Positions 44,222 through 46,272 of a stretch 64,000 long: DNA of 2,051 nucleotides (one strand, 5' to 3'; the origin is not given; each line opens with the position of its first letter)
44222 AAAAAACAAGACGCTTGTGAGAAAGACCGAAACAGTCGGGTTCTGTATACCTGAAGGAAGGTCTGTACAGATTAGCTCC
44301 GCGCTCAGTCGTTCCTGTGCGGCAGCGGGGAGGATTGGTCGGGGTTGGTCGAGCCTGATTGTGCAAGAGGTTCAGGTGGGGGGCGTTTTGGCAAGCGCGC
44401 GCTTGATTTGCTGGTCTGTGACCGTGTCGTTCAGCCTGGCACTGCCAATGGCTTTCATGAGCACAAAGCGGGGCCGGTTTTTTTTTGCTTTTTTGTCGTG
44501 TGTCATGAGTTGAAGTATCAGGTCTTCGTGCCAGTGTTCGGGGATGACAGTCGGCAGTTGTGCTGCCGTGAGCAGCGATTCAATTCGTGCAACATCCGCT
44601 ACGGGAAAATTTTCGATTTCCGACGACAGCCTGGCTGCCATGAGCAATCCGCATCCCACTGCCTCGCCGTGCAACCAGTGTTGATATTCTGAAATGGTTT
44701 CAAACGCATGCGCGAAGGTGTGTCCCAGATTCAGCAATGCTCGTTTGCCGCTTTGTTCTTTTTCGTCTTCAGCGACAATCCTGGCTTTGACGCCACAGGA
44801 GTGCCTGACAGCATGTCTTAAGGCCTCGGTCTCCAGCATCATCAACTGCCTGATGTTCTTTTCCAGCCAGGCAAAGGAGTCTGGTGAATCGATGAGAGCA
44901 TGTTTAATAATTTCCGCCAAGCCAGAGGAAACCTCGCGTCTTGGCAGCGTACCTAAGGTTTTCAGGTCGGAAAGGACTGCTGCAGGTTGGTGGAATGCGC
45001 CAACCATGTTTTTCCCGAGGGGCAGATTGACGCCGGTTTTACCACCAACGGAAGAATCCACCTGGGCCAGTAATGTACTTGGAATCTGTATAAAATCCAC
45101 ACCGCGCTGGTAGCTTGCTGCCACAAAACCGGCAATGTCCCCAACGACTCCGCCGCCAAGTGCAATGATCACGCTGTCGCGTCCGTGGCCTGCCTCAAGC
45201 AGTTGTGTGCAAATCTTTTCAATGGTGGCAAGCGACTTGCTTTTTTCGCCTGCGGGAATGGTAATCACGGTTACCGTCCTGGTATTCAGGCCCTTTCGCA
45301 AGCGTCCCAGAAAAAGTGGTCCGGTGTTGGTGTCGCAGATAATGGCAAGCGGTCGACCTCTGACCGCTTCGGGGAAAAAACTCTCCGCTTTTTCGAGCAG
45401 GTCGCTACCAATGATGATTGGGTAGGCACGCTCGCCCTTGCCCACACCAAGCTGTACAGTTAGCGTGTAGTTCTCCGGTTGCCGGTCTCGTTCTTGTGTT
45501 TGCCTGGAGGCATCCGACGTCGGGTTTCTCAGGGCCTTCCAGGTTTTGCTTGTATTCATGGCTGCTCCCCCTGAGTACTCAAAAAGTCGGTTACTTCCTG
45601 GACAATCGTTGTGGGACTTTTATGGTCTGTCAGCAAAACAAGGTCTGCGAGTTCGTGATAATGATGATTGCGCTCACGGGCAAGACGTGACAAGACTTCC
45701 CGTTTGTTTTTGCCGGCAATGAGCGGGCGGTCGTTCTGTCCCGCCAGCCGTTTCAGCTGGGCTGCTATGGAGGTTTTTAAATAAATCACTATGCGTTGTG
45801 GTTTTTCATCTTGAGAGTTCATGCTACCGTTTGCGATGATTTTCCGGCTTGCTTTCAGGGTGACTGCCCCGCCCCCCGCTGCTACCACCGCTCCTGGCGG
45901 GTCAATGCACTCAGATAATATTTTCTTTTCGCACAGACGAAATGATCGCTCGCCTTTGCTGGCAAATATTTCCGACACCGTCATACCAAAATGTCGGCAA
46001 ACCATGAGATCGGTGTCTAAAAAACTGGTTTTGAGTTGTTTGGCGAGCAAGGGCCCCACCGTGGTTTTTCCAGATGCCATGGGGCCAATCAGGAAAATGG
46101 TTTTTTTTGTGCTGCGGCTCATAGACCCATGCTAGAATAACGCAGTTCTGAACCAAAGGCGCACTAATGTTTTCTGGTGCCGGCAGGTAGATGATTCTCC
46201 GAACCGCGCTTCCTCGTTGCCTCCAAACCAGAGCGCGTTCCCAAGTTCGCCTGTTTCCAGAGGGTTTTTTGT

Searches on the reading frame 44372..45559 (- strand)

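Call 40: search_protein_families(library=pfam, proteins=[window:44372-45559:-], max_evalue=0.00001)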
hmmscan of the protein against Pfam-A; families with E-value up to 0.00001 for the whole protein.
window:44372-45559:- (395 aa): 3 families
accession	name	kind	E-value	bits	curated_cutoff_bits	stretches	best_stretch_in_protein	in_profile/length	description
PF01761.26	DHQ_synthase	-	2.5e-49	166.2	24.2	1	99-211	2-114/115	3-dehydroquinate synthase N-terminal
PF24621.2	DHQS_C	-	3.9e-46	157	27.6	1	213-358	1-144/144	3-dehydroquinate synthase C-terminal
PF13685.12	Fe-ADH_2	-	9.8e-09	35.8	28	1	50-163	2-108/149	Iron-containing alcohol dehydrogenase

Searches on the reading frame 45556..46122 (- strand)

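Call 40: search_protein_families(library=pfam, proteins=[window:45556-46122:-], max_evalue=0.00001)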
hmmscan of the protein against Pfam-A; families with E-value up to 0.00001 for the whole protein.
window:45556-46122:- (188 aa): 1 family
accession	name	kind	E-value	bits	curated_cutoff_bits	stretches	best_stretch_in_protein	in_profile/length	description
PF01202.28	SKI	-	2e-41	142.2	22.1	1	15-181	1-158/159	Shikimate kinase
